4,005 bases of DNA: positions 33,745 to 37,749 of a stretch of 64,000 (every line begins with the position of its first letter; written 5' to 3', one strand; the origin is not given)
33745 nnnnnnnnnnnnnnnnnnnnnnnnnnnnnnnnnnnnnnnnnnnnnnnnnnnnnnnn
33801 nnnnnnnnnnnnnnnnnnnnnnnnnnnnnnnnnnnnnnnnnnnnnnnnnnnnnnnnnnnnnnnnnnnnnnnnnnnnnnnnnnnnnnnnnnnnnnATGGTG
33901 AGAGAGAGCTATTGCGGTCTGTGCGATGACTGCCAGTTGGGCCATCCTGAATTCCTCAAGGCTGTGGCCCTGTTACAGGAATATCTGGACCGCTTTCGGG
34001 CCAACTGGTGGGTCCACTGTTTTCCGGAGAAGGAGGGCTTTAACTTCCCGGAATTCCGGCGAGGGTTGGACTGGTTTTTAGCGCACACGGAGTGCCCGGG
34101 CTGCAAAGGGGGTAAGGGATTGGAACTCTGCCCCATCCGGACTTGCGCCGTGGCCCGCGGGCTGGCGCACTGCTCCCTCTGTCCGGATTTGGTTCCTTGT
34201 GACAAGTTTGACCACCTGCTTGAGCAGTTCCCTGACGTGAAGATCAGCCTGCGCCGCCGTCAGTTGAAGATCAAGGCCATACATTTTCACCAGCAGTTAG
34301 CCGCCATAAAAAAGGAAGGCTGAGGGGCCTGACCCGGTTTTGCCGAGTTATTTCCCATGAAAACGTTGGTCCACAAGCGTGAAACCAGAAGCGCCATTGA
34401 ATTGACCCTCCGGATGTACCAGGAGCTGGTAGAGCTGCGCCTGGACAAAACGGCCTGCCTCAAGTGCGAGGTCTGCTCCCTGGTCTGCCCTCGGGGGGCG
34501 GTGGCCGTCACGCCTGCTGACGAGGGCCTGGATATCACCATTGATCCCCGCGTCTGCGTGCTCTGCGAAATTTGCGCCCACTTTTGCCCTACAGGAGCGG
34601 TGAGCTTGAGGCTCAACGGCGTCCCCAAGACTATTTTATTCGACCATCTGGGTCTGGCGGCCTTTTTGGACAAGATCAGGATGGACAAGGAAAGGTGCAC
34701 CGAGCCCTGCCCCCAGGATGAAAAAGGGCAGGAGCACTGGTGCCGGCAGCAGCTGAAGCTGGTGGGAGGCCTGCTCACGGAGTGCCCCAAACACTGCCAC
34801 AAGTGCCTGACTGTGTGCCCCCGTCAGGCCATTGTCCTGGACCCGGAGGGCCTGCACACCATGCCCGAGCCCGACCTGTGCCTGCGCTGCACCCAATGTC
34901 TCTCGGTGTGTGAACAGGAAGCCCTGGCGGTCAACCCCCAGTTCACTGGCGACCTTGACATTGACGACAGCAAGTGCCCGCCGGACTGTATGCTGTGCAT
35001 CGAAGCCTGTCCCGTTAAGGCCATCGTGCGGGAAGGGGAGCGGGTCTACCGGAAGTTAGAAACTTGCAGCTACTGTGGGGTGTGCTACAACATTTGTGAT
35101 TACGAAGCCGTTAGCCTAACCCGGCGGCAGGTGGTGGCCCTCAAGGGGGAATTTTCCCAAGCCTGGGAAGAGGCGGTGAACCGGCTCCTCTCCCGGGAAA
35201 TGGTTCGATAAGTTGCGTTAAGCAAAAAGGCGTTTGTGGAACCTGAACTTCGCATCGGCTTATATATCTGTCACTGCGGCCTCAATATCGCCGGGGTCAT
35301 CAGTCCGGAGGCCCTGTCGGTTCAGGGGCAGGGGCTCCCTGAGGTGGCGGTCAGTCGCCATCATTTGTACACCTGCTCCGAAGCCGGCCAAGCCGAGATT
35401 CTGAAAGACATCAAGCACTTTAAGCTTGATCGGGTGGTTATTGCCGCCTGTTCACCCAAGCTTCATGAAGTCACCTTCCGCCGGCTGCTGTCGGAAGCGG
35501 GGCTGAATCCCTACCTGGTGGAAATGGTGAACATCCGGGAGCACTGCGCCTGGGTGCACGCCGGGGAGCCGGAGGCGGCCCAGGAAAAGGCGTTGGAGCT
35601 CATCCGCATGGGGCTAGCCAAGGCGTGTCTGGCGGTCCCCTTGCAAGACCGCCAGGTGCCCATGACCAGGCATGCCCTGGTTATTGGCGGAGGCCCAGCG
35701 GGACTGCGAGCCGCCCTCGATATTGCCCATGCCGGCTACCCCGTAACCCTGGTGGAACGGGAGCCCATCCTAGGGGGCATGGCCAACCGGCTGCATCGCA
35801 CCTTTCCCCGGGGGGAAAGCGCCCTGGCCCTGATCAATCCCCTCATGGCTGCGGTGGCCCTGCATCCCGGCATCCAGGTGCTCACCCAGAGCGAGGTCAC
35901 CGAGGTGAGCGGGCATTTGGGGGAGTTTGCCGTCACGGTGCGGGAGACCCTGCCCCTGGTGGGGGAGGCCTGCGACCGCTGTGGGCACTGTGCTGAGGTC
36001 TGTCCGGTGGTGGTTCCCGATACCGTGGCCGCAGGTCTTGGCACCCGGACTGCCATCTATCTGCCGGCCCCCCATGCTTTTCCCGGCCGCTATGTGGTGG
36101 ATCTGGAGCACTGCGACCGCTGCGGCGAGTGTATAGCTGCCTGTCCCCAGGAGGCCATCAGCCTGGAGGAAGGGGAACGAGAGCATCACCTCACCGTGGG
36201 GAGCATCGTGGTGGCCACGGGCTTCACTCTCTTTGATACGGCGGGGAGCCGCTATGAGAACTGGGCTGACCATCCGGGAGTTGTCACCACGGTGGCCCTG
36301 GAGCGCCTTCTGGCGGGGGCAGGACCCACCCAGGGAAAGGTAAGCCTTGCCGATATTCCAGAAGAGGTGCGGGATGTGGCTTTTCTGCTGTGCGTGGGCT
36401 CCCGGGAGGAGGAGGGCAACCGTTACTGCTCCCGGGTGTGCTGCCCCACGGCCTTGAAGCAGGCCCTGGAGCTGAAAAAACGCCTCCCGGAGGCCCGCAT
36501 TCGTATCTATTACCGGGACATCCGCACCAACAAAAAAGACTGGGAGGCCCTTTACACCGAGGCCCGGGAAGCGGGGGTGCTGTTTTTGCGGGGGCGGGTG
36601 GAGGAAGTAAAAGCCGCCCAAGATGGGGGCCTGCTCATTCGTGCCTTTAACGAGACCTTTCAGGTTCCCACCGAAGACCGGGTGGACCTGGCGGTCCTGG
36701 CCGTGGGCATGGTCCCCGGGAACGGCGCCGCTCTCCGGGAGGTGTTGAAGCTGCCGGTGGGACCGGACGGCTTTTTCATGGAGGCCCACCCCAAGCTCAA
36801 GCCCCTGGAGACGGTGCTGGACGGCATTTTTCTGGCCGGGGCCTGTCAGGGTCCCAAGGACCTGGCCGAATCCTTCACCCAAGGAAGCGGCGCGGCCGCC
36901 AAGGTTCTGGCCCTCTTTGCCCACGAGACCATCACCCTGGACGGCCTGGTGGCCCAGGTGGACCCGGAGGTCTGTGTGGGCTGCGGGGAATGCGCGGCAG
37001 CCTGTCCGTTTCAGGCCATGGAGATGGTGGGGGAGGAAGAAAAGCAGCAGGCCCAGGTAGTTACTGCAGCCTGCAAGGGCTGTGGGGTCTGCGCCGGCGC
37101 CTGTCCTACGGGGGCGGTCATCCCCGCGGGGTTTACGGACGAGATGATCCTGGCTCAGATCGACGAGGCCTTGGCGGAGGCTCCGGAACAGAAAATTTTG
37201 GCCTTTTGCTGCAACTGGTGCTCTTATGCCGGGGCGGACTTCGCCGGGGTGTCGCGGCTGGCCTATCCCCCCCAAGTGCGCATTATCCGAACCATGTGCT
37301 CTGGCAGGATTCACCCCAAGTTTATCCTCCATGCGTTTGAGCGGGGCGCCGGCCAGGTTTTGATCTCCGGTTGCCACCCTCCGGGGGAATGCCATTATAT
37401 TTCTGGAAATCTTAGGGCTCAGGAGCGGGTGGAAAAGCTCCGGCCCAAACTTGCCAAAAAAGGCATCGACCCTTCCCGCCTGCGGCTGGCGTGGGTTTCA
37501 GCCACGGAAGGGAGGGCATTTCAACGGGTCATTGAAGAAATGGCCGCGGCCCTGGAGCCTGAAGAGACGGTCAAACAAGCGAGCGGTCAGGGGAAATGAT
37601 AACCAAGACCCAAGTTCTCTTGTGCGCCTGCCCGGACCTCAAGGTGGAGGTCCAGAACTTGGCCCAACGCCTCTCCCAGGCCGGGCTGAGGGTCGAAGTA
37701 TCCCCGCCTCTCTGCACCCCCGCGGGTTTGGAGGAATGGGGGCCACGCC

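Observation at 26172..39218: Bacterial Fwd-like plus multi-HdrA/MvhD/polyferredoxin supercluster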

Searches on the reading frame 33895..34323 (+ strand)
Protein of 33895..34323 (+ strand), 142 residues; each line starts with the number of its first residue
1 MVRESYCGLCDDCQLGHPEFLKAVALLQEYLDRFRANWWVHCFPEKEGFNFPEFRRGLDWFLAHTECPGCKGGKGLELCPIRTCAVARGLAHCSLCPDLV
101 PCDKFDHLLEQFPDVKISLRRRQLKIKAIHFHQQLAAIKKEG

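Call 3: search_protein_families(library=pfam, proteins=[window:33895-34323:+], max_evalue=0.01)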
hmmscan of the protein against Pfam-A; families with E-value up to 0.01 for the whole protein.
window:33895-34323:+ (142 aa): 1 family
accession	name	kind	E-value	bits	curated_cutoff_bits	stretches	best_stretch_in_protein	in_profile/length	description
PF12675.12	DUF3795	-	2.9e-10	40.9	22.6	1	5-106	3-82/83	Protein of unknown function (DUF3795)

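Call 5: search_protein_families(library=ncbifam, proteins=[window:33895-34323:+], max_evalue=0.001)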
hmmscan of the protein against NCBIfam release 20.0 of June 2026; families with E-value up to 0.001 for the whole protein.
window:33895-34323:+ (142 aa): 0 families

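Call 63: search_solved_structures(query=window:33895-34323:+, max_evalue=1)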
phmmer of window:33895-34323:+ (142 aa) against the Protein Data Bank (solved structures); distinct sequences matched with E-value up to 1: 0.

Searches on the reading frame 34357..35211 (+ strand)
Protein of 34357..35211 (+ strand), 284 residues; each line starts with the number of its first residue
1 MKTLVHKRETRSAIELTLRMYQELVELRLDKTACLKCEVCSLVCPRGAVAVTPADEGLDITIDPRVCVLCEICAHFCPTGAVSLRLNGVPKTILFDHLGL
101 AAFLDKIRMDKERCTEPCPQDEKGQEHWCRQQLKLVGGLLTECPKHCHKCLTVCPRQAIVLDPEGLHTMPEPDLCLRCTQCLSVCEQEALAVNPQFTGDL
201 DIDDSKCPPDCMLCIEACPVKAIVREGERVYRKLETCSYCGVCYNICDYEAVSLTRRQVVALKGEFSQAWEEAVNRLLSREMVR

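Call 3: search_protein_families(library=pfam, proteins=[window:34357-35211:+], max_evalue=0.01)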
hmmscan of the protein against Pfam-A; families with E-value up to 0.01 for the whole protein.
window:34357-35211:+ (284 aa): 10 families
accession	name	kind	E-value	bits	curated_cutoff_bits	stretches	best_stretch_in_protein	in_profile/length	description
PF12838.12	Fer4_7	-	2.7e-19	69.8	27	4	34-81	2-52/52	4Fe-4S dicluster domain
PF00037.32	Fer4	-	3.7e-18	65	21.1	3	60-82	1-23/24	4Fe-4S binding domain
PF13237.11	Fer4_10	-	1.8e-15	57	25.5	3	143-185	9-52/53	4Fe-4S dicluster domain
PF14697.11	Fer4_21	-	3.5e-15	56.3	35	3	29-83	3-58/59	4Fe-4S dicluster domain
PF13484.11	Fer4_16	-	8.7e-15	55.7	30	0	210-229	4-22/66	4Fe-4S double cluster binding domain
PF13187.11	Fer4_9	-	5.7e-13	49.1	27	3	143-189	2-51/52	4Fe-4S dicluster domain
PF12837.12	Fer4_6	-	1e-12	47.8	25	1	202-223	4-24/24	4Fe-4S binding domain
PF12797.12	Fer4_2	-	3.5e-07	30.2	24.5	0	60-79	3-22/22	4Fe-4S binding domain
PF12798.12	Fer4_3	-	2.2e-06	28.5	27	0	211-222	4-15/15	4Fe-4S binding domain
PF25160.1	LdpA_Fe-S-bd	-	3.5e-06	27.2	27.6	2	143-188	1-41/49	LdpA Fe-S cluster-binding domain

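Call 5: search_protein_families(library=ncbifam, proteins=[window:34357-35211:+], max_evalue=0.001)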
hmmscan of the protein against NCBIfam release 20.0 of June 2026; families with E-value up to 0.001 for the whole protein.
window:34357-35211:+ (284 aa): 68 families (the best 25 are shown)
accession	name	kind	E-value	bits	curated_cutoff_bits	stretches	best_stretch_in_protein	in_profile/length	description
NF042909.1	FMH_DH_FwdF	exception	1.5e-26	93.3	375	2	171-277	223-335/336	tungsten-dependent formylmethanofuran dehydrogenase subunit FwdF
NF006221.0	PRK08348.1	subfamily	5.2e-17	61.8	124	3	192-267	31-107/136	NADH-plastoquinone oxidoreductase subunit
NF040864.1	HgcB_ferredoxin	equivalog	1e-16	60.5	99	3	22-85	4-64/93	mercury methylation ferredoxin HgcB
TIGR02179.1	PorD_KorD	subfamily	1.1e-16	60.7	60.05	3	29-84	22-74/78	2-oxoacid:acceptor oxidoreductase, delta subunit, pyruvate/2-ketoisovalerate family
NF038196.1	ferrodoxin_EFR1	subfamily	4.5e-16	59.6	75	2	25-84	178-231/242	EFR1 family ferrodoxin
NF040684.1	PorD_Arch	equivalog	4.6e-15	55.5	120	2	29-85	29-82/85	pyruvate synthase subunit PorD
TIGR02700.1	flavo_MJ0208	hypoth_equivalog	5.8e-15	55.2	251.35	2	202-253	145-195/234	dihydromethanopterin reductase (acceptor)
NF043039.1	HgcAB_like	equivalog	7.9e-15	55.3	285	2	20-82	288-349/350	HgcAB-like fusion protein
NF045874.1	Vhu_polyferre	exception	2.6e-14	52.7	600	2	22-121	186-280/381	F420-non-reducing hydrogenase associated-polyferredoxin VhuB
NF007202.0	PRK09623.1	equivalog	1.4e-13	51.1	166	1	29-84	48-100/105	3-methyl-2-oxobutanoate dehydrogenase subunit delta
TIGR01971.1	NuoI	subfamily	2.5e-13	49.7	113.05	1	25-84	33-100/121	NADH-quinone oxidoreductase, chain I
NF043069.1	T4HPD_activ_SAM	equivalog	6.5e-13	48.7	425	2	26-83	45-98/299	trans-4-hydroxy-L-proline dehydratase activase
TIGR01944.1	rnfB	subfamily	6.6e-13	48.6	68.7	3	202-258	110-166/190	RnfABCDGE type electron transport complex subunit B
TIGR04041.1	activase_YjjW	hypoth_equivalog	7.9e-13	48.4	250.2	2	209-256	44-91/276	YjjW family glycine radical enzyme activase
NF007203.0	PRK09624.1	equivalog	1.7e-11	44.3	171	1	28-84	47-100/105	pyuvate ferredoxin oxidoreductase subunit delta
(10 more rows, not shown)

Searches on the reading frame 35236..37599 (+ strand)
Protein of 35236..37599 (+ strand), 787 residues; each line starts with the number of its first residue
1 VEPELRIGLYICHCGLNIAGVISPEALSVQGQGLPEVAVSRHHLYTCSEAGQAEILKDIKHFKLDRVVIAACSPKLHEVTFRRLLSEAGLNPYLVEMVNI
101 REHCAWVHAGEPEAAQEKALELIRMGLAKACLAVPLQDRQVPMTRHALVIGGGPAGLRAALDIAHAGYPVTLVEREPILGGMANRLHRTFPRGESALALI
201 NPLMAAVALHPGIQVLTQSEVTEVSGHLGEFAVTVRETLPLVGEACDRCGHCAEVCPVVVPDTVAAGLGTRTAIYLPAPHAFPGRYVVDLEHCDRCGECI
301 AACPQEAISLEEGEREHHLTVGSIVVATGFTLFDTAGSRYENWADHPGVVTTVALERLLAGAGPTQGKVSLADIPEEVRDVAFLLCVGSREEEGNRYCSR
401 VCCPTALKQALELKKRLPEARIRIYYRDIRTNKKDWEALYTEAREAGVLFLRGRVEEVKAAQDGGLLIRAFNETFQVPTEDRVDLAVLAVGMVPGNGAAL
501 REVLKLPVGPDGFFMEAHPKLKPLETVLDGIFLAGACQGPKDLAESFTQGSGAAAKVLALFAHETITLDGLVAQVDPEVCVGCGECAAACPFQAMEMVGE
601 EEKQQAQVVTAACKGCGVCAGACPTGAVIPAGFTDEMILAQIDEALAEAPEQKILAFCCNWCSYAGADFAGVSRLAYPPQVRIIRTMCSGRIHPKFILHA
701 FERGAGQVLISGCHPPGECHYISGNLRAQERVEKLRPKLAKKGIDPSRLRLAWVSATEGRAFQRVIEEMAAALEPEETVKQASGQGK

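Call 3: search_protein_families(library=pfam, proteins=[window:35236-37599:+], max_evalue=0.01)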
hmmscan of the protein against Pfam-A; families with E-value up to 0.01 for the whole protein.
window:35236-37599:+ (787 aa): 24 families
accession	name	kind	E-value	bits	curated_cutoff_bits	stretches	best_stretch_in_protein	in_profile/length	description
PF02662.21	FlpD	-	1.2e-47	161.4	22.3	1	654-773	1-119/123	Methyl-viologen-reducing hydrogenase, delta subunit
PF00037.32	Fer4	-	1.7e-21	75.5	21.1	3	574-595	2-23/24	4Fe-4S binding domain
PF13237.11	Fer4_10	-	4.9e-17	62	25.5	2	575-624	4-53/53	4Fe-4S dicluster domain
PF14697.11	Fer4_21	-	2.2e-14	53.8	35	1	573-626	1-55/59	4Fe-4S dicluster domain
PF12838.12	Fer4_7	-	3.2e-14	53.5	27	3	580-627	2-52/52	4Fe-4S dicluster domain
PF12837.12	Fer4_6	-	7.6e-13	48.2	25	2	572-594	1-23/24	4Fe-4S binding domain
PF13187.11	Fer4_9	-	1.4e-12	47.8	27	2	580-627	2-51/52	4Fe-4S dicluster domain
PF07992.20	Pyr_redox_2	-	9.4e-12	45.4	26.1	1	147-232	3-86/291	Pyridine nucleotide-disulphide oxidoreductase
PF13484.11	Fer4_16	-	9.1e-11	42.8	30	2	292-312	1-21/66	4Fe-4S double cluster binding domain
PF25160.1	LdpA_Fe-S-bd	-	2e-10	40.7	27.6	1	573-598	21-46/49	LdpA Fe-S cluster-binding domain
PF12797.12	Fer4_2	-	2.3e-09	37.1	24.5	2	575-592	5-22/22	4Fe-4S binding domain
PF12800.12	Fer4_4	-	4.7e-09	36.2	24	1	577-592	1-16/17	4Fe-4S binding domain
PF12831.13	FAD_oxidored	-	5.6e-08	32.9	27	1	148-183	3-38/416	FAD dependent oxidoreductase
PF00890.30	FAD_binding_2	-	1.4e-06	28.2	20.4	1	147-181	2-36/414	FAD binding domain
PF13450.12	NAD_binding_8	-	1.7e-05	25.4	21.9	1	149-185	1-37/68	NAD(P)-binding Rossmann-like domain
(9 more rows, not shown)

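Call 5: search_protein_families(library=ncbifam, proteins=[window:35236-37599:+], max_evalue=0.001)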
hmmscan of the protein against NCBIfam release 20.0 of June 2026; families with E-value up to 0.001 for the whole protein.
window:35236-37599:+ (787 aa): 105 families (the best 25 are shown)
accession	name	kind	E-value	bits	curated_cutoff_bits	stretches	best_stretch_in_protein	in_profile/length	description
NF040770.1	hetero_SS_HdrA2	exception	9.7e-281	933.3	1100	1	6-774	1-769/777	CoB-CoM heterodisulfide reductase HdrA2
NF041891.1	hdrA_Methbact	equivalog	1.3e-160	536.2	1300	1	6-755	2-740/762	ferredoxin:CoB-CoM heterodisulfide reductase subunit HdrA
NF041778.1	hetero_SS_HdrA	equivalog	1.7e-154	515.6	1400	1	7-716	8-717/771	ferredoxin:CoB-CoM heterodisulfide reductase subunit HdrA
NF045873.1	F420_non_VhuD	exception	2.1e-29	102.3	215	1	652-773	2-122/132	F420-non-reducing hydrogenase iron-sulfur subunit VhuD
NF009410.0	PRK12771.1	subfamily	5.1e-14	51.8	516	2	135-182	129-176/566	NAD(P)-binding protein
TIGR02700.1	flavo_MJ0208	hypoth_equivalog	9e-14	51.3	251.35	2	573-644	143-209/234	dihydromethanopterin reductase (acceptor)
TIGR02179.1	PorD_KorD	subfamily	6.2e-13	48.7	60.05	2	571-601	48-78/78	2-oxoacid:acceptor oxidoreductase, delta subunit, pyruvate/2-ketoisovalerate family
NF005503.0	PRK07118.1-2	equivalog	3.2e-12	46.3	252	2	579-627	139-183/292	RnfABCDGE type electron transport complex subunit B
NF040864.1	HgcB_ferredoxin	equivalog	4.5e-12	45.7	99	2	574-628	10-61/93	mercury methylation ferredoxin HgcB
NF038196.1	ferrodoxin_EFR1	subfamily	2.5e-11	44.1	75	1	575-628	182-229/242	EFR1 family ferrodoxin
NF007202.0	PRK09623.1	equivalog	2.5e-11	43.8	166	1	566-601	70-104/105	3-methyl-2-oxobutanoate dehydrogenase subunit delta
NF058577.1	FdxA_fam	equivalog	6e-11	42.4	65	1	578-627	7-52/52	4Fe-4S ferredoxin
TIGR00402.1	napF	equivalog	8.2e-11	42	102.2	1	579-646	36-102/149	ferredoxin-type protein NapF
NF040612.1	F420_dehyd_FpoI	exception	1.3e-10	41.2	180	1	244-309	42-100/135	F420H2 dehydrogenase subunit FpoI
NF006221.0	PRK08348.1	subfamily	1.5e-10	40.9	124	1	576-643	42-104/136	NADH-plastoquinone oxidoreductase subunit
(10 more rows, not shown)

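Call 64: search_solved_structures(query=window:35236-37599:+, max_evalue=1e-10)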
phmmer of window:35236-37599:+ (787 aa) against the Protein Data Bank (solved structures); distinct sequences matched with E-value up to 1e-10: 13.
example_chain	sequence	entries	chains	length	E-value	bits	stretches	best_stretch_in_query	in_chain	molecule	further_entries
5odc_A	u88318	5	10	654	2.3e-177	595.1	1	4-643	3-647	Heterodisulfide reductase, subunit A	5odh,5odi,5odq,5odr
8rvu_a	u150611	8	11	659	3.8e-170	571.2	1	4-649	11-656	H(2):CoB-CoM heterodisulfide,ferredoxin reductase subunit A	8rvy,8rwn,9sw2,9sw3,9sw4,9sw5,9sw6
8rvv_A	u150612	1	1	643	5.6e-169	567.4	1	6-646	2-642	H(2):CoB-CoM heterodisulfide,ferredoxin reductase subunit A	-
9sfi_A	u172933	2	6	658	8.9e-148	497.2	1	6-647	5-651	CoB--CoM heterodisulfide reductase iron-sulfur subunit A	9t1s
7bkb_A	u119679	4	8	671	1.1e-146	493.7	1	4-647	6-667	CoB--CoM heterodisulfide reductase iron-sulfur subunit A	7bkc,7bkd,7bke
5odc_D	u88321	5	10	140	3.6e-39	138.1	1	651-771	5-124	Methyl-viologen reducing hydrogenase subunit D | Methyl-viologen reducing hydrogenase, subunit D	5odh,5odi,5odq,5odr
8rvu_F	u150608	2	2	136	4.3e-38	134.5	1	651-772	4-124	Methyl viologen-reducing hydrogenase, subunit D-related protein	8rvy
8rvv_F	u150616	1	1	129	6.9e-38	133.8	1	651-769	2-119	Methyl viologen-reducing hydrogenase, subunit D-related protein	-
9sw2_D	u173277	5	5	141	2.6e-35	125.3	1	651-771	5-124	F420-non-reducing hydrogenase iron-sulfur subunit D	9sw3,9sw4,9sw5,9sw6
7bkb_F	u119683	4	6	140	6.7e-35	124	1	651-772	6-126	F420-non-reducing hydrogenase subunit D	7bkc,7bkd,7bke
6tjr_A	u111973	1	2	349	9.7e-33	116.8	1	321-560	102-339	Fumarate reductase/succinate dehydrogenase flavoprotein domain protein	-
9sfi_K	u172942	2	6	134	1.1e-20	77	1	651-771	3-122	F420-non-reducing hydrogenase subunit delta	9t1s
9sw6_G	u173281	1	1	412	9.1e-14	54.1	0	569-632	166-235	Polyferredoxin protein MvhB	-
